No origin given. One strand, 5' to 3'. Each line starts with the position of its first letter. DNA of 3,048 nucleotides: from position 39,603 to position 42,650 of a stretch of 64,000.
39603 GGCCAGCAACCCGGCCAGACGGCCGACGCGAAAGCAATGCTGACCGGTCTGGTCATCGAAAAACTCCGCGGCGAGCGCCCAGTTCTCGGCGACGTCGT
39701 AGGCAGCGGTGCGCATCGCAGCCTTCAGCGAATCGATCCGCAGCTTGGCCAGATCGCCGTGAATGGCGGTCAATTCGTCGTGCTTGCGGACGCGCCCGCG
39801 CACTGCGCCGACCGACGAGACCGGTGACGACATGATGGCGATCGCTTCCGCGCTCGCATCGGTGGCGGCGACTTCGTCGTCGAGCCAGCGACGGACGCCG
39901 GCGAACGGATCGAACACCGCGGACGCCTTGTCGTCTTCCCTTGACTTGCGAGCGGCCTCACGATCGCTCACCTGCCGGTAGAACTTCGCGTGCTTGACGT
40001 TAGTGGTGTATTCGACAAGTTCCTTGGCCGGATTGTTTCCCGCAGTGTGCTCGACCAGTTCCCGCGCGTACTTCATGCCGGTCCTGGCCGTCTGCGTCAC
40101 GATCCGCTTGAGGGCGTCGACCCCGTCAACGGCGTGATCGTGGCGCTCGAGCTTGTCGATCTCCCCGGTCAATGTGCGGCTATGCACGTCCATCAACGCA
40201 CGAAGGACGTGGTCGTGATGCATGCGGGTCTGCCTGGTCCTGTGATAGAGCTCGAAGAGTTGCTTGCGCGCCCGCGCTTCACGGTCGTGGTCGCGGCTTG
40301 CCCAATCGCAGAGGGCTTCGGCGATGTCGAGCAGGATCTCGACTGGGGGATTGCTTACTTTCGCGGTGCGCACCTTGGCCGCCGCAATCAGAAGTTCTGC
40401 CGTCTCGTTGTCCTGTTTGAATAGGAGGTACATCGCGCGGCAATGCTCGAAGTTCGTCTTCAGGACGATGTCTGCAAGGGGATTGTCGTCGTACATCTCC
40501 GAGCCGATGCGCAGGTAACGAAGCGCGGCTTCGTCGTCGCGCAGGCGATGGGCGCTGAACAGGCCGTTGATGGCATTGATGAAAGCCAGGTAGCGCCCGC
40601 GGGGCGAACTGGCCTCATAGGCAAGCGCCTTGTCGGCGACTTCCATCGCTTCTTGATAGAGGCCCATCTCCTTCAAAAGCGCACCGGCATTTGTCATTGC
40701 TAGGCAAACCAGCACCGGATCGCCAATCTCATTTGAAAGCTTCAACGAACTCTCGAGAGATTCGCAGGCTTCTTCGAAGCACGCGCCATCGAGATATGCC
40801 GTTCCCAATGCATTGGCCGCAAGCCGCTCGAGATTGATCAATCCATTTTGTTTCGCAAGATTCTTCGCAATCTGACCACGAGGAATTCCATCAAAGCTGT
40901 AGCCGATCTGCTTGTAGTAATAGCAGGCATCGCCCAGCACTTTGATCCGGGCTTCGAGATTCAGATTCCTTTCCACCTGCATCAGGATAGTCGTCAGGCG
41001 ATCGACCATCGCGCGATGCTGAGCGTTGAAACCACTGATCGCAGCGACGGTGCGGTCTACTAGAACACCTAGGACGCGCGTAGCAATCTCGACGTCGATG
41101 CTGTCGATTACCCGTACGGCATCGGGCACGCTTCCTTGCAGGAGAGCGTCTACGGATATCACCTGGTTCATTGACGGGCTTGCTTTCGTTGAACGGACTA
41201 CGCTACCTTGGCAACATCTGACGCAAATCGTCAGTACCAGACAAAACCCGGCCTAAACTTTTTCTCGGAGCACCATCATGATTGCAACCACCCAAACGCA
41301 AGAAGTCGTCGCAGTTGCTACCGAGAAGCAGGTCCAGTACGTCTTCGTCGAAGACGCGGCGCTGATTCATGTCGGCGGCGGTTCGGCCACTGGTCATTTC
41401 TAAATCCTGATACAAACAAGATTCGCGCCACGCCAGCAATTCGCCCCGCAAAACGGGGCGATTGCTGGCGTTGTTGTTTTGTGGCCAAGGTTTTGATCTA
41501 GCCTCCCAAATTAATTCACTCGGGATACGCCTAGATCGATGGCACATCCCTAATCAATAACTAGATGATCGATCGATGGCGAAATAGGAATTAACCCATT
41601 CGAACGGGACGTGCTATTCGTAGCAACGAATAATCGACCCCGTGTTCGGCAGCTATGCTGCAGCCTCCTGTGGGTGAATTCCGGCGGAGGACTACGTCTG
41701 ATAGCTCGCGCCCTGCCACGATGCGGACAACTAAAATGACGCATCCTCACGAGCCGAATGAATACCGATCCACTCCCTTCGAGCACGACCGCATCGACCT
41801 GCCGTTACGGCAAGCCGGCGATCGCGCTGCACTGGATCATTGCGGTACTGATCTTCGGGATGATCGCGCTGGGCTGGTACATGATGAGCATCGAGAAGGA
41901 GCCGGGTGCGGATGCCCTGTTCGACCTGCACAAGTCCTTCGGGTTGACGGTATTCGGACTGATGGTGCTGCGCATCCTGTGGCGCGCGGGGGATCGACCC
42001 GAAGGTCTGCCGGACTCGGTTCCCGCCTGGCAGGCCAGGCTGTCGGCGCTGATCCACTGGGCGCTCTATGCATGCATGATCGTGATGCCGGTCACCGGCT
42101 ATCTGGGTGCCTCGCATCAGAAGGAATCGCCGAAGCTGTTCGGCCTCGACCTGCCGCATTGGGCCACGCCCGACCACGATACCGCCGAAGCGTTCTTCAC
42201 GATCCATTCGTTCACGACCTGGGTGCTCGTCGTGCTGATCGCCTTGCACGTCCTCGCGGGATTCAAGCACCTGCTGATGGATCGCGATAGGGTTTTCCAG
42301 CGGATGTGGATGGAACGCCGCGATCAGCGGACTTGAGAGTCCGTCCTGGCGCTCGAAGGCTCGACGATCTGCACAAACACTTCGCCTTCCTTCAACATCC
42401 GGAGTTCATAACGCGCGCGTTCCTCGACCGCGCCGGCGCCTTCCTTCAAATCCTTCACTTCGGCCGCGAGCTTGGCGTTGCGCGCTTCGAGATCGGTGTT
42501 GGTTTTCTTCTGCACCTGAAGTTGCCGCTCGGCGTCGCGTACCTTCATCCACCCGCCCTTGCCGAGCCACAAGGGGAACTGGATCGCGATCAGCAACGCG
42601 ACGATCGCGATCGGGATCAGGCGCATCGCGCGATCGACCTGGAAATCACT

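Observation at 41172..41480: Self-contained 41-codon transcription unit with a double-glycine-leader-like pattern, divergent from the TPR-HD-GYP gene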

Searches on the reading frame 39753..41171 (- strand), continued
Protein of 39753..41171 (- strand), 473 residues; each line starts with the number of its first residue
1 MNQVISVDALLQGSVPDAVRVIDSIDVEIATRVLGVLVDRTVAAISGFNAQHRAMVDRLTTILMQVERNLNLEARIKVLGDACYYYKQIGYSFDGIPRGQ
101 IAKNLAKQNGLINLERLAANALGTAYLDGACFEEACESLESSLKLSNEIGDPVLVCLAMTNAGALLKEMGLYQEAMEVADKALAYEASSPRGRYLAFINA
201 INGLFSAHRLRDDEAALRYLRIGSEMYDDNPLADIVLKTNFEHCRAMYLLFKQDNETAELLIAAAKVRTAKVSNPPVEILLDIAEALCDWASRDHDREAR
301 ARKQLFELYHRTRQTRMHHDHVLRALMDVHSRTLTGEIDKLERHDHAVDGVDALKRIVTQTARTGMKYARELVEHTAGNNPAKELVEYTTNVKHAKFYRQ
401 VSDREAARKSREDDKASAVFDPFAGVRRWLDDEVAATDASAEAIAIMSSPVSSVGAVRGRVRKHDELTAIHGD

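Call 57: find_encoding_contigs(protein=P0168, flank=6000, max_places=1)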
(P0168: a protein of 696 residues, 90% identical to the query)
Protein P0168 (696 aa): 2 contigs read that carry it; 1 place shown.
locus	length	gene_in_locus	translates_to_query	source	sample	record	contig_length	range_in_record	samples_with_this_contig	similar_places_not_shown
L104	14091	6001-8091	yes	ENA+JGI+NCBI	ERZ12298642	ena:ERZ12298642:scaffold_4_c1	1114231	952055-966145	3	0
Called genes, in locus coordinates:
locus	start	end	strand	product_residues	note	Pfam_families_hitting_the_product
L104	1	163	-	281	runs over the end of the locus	PF13641:Glyco_tranf_2_3, PF00535:Glycos_transf_2 (weak)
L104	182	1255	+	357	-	PF02615:Ldh_2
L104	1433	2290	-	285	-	PF01557:FAA_hydrolase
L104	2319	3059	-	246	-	PF00106:adh_short, PF13561:adh_short_C2, PF23441:SDR (weak)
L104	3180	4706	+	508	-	PF08666:SAF, PF04295:GD_AH_second, PF20629:GD_AH_C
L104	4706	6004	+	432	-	PF25919:BSH_CusB (faint), PF00364:Biotin_lipoyl (faint), PF26002:Beta-barrel_AprE (weak)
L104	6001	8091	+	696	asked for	PF03412:Peptidase_C39, PF02463:SMC_N (weak), PF00664:ABC_membrane, PF00005:ABC_tran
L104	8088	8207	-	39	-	-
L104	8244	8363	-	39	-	-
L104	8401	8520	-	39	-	-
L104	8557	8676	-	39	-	-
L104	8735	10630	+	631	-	PF13487:HD_5, PF01966:HD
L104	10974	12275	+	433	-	PF01053:Cys_Met_Meta_PP, PF01041:DegT_DnrJ_EryC1 (weak)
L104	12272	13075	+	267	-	PF00561:Abhydrolase_1, PF12146:Hydrolase_4, PF12697:Abhydrolase_6, PF00975:Thioesterase (weak)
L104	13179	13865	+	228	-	PF20260:PUA_4, PF04452:Methyltrans_RNA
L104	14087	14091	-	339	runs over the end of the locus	PF06144:DNA_pol3_delta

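Call 58: find_encoding_contigs(protein=P0216, flank=6000, max_places=1)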
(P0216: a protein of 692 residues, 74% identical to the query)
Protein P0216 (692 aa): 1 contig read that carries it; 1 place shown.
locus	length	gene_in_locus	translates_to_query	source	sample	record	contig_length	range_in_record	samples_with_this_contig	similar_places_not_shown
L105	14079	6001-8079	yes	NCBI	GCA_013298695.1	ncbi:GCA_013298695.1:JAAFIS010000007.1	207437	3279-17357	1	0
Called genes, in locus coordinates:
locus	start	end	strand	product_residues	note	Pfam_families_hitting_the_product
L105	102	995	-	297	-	PF13489:Methyltransf_23, PF13847:Methyltransf_31, PF08241:Methyltransf_11, PF08242:Methyltransf_12, PF13649:Methyltransf_25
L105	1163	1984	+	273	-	PF18912:DZR_2 (weak), PF00156:Pribosyltran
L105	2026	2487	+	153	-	PF00588:SpoU_methylase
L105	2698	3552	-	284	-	PF01557:FAA_hydrolase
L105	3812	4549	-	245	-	PF00106:adh_short, PF08659:KR (weak), PF01370:Epimerase (faint), PF13561:adh_short_C2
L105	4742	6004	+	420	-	PF25919:BSH_CusB (faint), PF00364:Biotin_lipoyl (faint), PF25984:BSH_YknX (faint), PF26002:Beta-barrel_AprE (weak)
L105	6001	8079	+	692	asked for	PF03412:Peptidase_C39, PF02463:SMC_N (weak), PF00664:ABC_membrane, PF00005:ABC_tran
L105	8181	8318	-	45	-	-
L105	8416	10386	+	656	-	PF13487:HD_5, PF01966:HD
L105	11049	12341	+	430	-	PF01053:Cys_Met_Meta_PP, PF01041:DegT_DnrJ_EryC1 (faint)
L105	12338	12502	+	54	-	-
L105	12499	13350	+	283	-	PF00561:Abhydrolase_1, PF00975:Thioesterase, PF12146:Hydrolase_4, PF12697:Abhydrolase_6, PF08386:Abhydrolase_4 (weak)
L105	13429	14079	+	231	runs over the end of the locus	PF20260:PUA_4, PF04452:Methyltrans_RNA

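Call 59: find_encoding_contigs(protein=P0223, flank=6000, max_places=1)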
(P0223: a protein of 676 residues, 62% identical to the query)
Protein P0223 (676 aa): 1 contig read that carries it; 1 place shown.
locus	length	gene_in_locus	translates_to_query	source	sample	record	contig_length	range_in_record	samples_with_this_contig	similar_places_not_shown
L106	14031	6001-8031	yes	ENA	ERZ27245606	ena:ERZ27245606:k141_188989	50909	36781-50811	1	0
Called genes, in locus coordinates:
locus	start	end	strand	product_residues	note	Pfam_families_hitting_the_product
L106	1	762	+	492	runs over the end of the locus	PF03448:MgtE_N, PF00571:CBS, PF01769:MgtE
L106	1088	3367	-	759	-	PF00069:Pkinase, PF07714:PK_Tyr_Ser-Thr, PF03109:ABC1 (weak)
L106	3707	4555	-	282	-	PF01557:FAA_hydrolase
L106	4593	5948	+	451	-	PF26002:Beta-barrel_AprE (weak)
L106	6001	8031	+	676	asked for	PF03412:Peptidase_C39, PF00664:ABC_membrane, PF00005:ABC_tran, PF02463:SMC_N (weak)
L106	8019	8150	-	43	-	-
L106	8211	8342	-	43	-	-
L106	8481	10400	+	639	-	PF13424:TPR_12 (weak), PF13487:HD_5, PF01966:HD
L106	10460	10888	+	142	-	-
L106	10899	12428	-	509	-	PF00171:Aldedh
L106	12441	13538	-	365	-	PF03435:Sacchrp_dh_NADP, PF03446:NAD_binding_2 (weak), PF03807:F420_oxidored (weak), PF13460:NAD_binding_10 (weak), PF16653:Sacchrp_dh_C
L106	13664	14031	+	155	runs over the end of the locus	?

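Call 77: search_protein_families(library=ncbifam, proteins=[L023:770-2092:+], max_evalue=10)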
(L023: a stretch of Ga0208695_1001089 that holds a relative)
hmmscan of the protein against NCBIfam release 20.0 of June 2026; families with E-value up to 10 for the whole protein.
L023:770-2092:+ (440 aa): 34 families (the best 25 are shown)
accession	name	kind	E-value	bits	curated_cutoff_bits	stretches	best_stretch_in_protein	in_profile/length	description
TIGR01843.1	type_I_hlyD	subfamily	2.6e-31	109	208.65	2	159-435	137-413/422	HlyD family type I secretion periplasmic adaptor subunit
TIGR03794.1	NHLM_micro_HlyD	equivalog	5.7e-16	58.4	156.2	1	58-371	20-340/421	NHLP bacteriocin system secretion protein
TIGR01730.1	RND_mfp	subfamily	5.7e-14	51.8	94.9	2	235-357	86-203/322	efflux RND transporter periplasmic adaptor subunit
TIGR02971.1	heterocyst_DevB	subfamily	1.1e-09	38.2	129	1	106-368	27-279/327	ABC exporter membrane fusion protein, DevB family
NF004309.0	PRK05704.1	equivalog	3.4e-07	30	449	2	96-251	46-199/408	2-oxoglutarate dehydrogenase complex dihydrolipoyllysine-residue succinyltransferase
TIGR00998.1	8a0101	subfamily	3.6e-07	29.5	390.8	1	58-354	4-270/334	EmrA/EmrK family multidrug efflux transporter periplasmic adaptor subunit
NF045487.1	ASRP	equivalog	1.2e-05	24.2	300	1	143-292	128-263/593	archaea-specific SMC-related protein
NF008606.0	PRK11578.1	equivalog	1.4e-05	24.4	342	2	232-313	131-209/371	macrolide transporter subunit MacA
NF005457.0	PRK07051.1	equivalog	4.1e-05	23.7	87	2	98-127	50-79/80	acetyl-CoA carboxylase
NF009554.0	PRK12999.1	equivalog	5.9e-05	21.1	965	2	85-127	1067-1109/1147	pyruvate carboxylase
NF004547.1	PRK05889.1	equivalog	7.5e-05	22.8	75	1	98-127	42-71/71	biotin/lipoyl-binding carrier protein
NF006761.0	PRK09282.1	domain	0.00029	19.4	402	2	91-127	517-553/591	pyruvate carboxylase subunit B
TIGR01347.1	sucB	equivalog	0.00031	20.1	378.65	1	97-251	45-195/404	dihydrolipoyllysine-residue succinyltransferase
NF008814.0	PRK11854.1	equivalog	0.00043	18.8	722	1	100-176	254-329/637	pyruvate dehydrogenase complex dihydrolipoyllysine-residue acetyltransferase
NF004173.0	PRK05641.1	equivalog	0.00074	20.1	199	2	83-124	74-113/153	putative acetyl-CoA carboxylase biotin carboxyl carrier protein subunit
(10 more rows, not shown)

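Call 80: find_encoding_contigs(protein=P0126, flank=5000, max_places=1)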
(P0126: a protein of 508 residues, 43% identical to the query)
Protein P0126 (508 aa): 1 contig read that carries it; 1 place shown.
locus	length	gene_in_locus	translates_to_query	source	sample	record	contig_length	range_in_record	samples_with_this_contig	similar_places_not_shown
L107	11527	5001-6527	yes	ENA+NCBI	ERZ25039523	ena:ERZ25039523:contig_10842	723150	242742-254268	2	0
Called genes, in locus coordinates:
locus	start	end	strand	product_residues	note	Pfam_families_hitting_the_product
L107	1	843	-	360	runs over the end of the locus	PF01168:Ala_racemase_N, PF00842:Ala_racemase_C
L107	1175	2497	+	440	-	PF07690:MFS_1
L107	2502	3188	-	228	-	PF03167:UDG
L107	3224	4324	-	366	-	PF00814:TsaD, PF00583:Acetyltransf_1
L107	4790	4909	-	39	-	-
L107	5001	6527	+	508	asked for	-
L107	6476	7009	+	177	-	PF01966:HD, PF13487:HD_5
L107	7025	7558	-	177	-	-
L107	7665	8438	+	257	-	PF00072:Response_reg, PF00486:Trans_reg_C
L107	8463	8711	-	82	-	-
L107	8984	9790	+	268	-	PF00672:HAMP, PF00512:HisKA, PF13581:HATPase_c_2 (weak), PF02518:HATPase_c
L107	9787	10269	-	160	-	PF02542:YgbB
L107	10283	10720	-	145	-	PF01475:FUR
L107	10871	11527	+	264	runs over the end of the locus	PF04355:BamE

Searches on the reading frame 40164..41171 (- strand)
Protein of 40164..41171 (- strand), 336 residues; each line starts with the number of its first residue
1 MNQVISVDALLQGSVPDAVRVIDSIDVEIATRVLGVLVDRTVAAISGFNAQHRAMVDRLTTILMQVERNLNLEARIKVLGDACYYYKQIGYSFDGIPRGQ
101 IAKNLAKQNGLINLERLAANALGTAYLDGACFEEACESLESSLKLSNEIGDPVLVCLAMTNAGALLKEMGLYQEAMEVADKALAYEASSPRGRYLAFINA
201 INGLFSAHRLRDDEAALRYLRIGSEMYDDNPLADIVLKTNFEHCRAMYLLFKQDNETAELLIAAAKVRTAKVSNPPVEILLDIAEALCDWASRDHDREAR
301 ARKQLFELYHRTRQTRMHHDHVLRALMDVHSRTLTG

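Call 79: search_dna_similar(query=window:40164-41171:-, collection=plasmids, mode=protein, max_evalue=0.001, max_rows=15)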
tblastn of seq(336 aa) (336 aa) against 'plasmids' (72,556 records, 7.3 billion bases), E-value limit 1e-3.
No match.

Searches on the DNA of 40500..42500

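Call 3: search_rna_families(source=window, start=40500, end=42500, threshold=evalue, max_evalue=10)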
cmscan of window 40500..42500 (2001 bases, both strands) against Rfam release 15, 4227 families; matches with E-value up to 10: 2.
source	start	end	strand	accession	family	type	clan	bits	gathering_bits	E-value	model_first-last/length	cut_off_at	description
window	41423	41471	-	RF01543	TB11Cs5H2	Gene; snRNA; snoRNA; HACA-box;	-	22.4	47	0.059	1-68/68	no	Trypanosomatid snoRNA TB11Cs5H2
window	41436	41487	-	RF02702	AgvB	Gene; sRNA;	-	16.6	56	5.7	1-62/62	no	Anti GcvB sRNA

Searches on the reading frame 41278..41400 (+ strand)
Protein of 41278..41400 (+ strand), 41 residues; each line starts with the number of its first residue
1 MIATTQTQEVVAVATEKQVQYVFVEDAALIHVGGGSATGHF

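Call 6: search_protein_families(library=ncbifam, proteins=[window:41278-41400:+], max_evalue=1)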
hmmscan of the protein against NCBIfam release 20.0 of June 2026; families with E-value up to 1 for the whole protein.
seq(41 aa): 0 families

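Call 7: search_protein_families(library=pfam, proteins=[window:41278-41400:+], max_evalue=1)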
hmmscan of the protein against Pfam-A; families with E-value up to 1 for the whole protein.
seq(41 aa): 0 families

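Call 12: find_encoding_contigs(protein=window:41278-41400:+, flank=10000, max_places=6)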
Protein seq(41 aa) (41 aa): 1 contig read that carries it; 1 place shown.
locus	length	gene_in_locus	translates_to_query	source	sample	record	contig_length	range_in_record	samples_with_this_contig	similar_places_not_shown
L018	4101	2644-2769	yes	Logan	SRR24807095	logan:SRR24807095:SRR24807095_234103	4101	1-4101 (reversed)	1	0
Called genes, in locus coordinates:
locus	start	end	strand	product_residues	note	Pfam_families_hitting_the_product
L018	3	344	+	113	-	?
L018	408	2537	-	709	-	PF01966:HD, PF13487:HD_5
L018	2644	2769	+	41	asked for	-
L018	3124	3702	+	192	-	PF03188:Cytochrom_B561 (faint), PF01292:Ni_hydr_CYTB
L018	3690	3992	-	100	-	PF04977:DivIC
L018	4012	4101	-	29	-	?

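Call 14: find_homologous_proteins(query=A1, max_evalue=0.01)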
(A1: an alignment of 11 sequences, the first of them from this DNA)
Query A1 (11 sequences) (41 aa, profile of the alignment): 65 proteins with E <= 0.01 among 205 candidates.
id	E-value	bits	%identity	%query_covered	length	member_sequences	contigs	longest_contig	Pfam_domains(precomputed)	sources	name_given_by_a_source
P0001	1.2e-18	85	61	100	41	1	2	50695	-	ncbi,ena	-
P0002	1.2e-18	84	100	100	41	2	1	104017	-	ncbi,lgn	-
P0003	6.3e-18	82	83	100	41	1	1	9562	-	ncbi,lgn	-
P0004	1.1e-17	81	72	88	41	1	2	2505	-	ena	-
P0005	1.4e-17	81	71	100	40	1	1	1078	-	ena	-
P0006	3.1e-17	80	59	100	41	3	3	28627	-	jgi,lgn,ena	-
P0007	8.6e-17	79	49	100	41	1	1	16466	-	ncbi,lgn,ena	-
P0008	9.4e-17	78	66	100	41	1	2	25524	-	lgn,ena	-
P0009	1.2e-16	78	71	100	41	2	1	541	-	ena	-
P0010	1.4e-16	78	66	85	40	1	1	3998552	-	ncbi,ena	-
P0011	1.5e-16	78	71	100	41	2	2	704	-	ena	-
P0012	1.9e-16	77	69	85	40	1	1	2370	-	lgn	-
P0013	2.0e-16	77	71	85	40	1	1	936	-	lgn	-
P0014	2.0e-16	77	61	100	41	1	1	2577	-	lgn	-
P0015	2.4e-16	77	66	100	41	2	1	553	-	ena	-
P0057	2.1e-9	55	64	88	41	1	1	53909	-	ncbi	-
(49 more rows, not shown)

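Call 18: find_encoding_contigs(protein=P0010, flank=10000, max_places=2)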
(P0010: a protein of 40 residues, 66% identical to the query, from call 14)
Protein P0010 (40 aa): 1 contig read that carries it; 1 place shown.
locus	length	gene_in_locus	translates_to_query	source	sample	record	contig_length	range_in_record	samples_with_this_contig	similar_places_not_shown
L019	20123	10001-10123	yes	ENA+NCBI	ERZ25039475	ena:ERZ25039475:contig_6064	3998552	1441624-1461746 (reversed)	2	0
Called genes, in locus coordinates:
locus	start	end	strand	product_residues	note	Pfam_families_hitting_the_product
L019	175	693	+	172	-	PF07992:Pyr_redox_2, PF12831:FAD_oxidored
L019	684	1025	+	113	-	PF00070:Pyr_redox, PF07992:Pyr_redox_2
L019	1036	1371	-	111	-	-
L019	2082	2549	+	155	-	PF00892:EamA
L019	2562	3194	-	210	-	-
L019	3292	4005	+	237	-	PF06026:Rib_5-P_isom_A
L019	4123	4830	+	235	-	PF01895:PhoU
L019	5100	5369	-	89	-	PF04362:Iron_traffic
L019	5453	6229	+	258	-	PF07730:HisKA_3, PF02518:HATPase_c (weak)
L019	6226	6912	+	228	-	PF00072:Response_reg, PF04545:Sigma70_r4 (faint), PF13384:HTH_23 (faint), PF00196:GerE, PF08281:Sigma70_r4_2 (weak)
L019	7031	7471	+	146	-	PF03544:TonB_C (weak)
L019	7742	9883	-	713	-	PF01966:HD, PF13487:HD_5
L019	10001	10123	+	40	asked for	-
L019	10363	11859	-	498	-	PF00696:AA_kinase, PF00583:Acetyltransf_1, PF13508:Acetyltransf_7, PF13673:Acetyltransf_10 (weak)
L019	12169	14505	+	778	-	PF00271:Helicase_C, PF04408:WHD_HA2 (weak), PF21010:HA2_C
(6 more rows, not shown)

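Call 19: find_encoding_contigs(protein=P0057, flank=10000, max_places=2)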
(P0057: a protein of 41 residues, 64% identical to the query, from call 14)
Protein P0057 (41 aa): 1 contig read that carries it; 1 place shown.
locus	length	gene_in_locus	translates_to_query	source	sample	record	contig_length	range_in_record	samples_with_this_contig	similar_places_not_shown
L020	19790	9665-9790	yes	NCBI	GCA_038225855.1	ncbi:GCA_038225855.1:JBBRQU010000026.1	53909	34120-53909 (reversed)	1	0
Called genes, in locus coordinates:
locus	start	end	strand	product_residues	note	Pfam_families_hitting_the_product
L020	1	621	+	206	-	?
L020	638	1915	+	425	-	PF00171:Aldedh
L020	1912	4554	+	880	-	PF00989:PAS (weak), PF08448:PAS_4, PF13188:PAS_8 (faint), PF13426:PAS_9 (weak), PF02518:HATPase_c, PF00072:Response_reg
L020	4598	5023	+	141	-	PF03653:UPF0093, PF05425:CopD (weak)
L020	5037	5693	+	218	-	PF01323:DSBA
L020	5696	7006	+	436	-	PF22020:RlmL_1st, PF02926:THUMP, PF01170:UPF0020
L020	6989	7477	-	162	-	PF00255:GSHPx, PF00578:AhpC-TSA (weak)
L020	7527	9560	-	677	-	PF17874:TPR_MalT (weak), PF13424:TPR_12 (weak), PF13487:HD_5, PF01966:HD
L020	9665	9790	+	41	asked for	-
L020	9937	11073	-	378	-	PF00437:T2SSE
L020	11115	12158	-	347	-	PF00437:T2SSE, PF25199:nSTAND_NTPase5 (faint), PF13191:AAA_16 (faint)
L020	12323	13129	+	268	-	PF01168:Ala_racemase_N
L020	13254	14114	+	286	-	PF03807:F420_oxidored, PF14748:P5CR_dimer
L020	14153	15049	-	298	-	PF01040:UbiA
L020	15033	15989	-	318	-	PF00126:HTH_1, PF03466:LysR_substrate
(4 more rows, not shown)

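Call 86: search_protein_representatives(alignment_id=A4)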
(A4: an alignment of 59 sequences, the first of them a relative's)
Query: 59 sequences, 41 profile positions. Proteins with E-value up to 0.001 (for the whole library): 37; up to 1e-10: 17; up to 1e-30: 0. The best 37 are listed.
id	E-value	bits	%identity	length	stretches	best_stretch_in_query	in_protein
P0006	5.6e-20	87.2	-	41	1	1-41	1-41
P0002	5.3e-19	84.0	-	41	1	1-41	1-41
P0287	4.0e-17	78.0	-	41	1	1-41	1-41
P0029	8.9e-16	73.7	-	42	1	1-39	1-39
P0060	2.7e-15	72.2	-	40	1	1-41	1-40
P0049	4.5e-15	71.5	-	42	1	1-41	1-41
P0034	1.2e-14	70.2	-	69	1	1-41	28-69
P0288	5.5e-14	68.0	-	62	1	1-41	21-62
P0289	9.2e-14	67.3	-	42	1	1-41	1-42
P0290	1.4e-13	66.7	-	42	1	1-41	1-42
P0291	1.5e-13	66.6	-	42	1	1-41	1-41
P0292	1.8e-13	66.4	-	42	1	1-40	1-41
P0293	2.4e-13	66.0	-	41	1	1-40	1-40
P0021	6.5e-13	64.6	-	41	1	1-41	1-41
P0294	9.2e-13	64.1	-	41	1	1-41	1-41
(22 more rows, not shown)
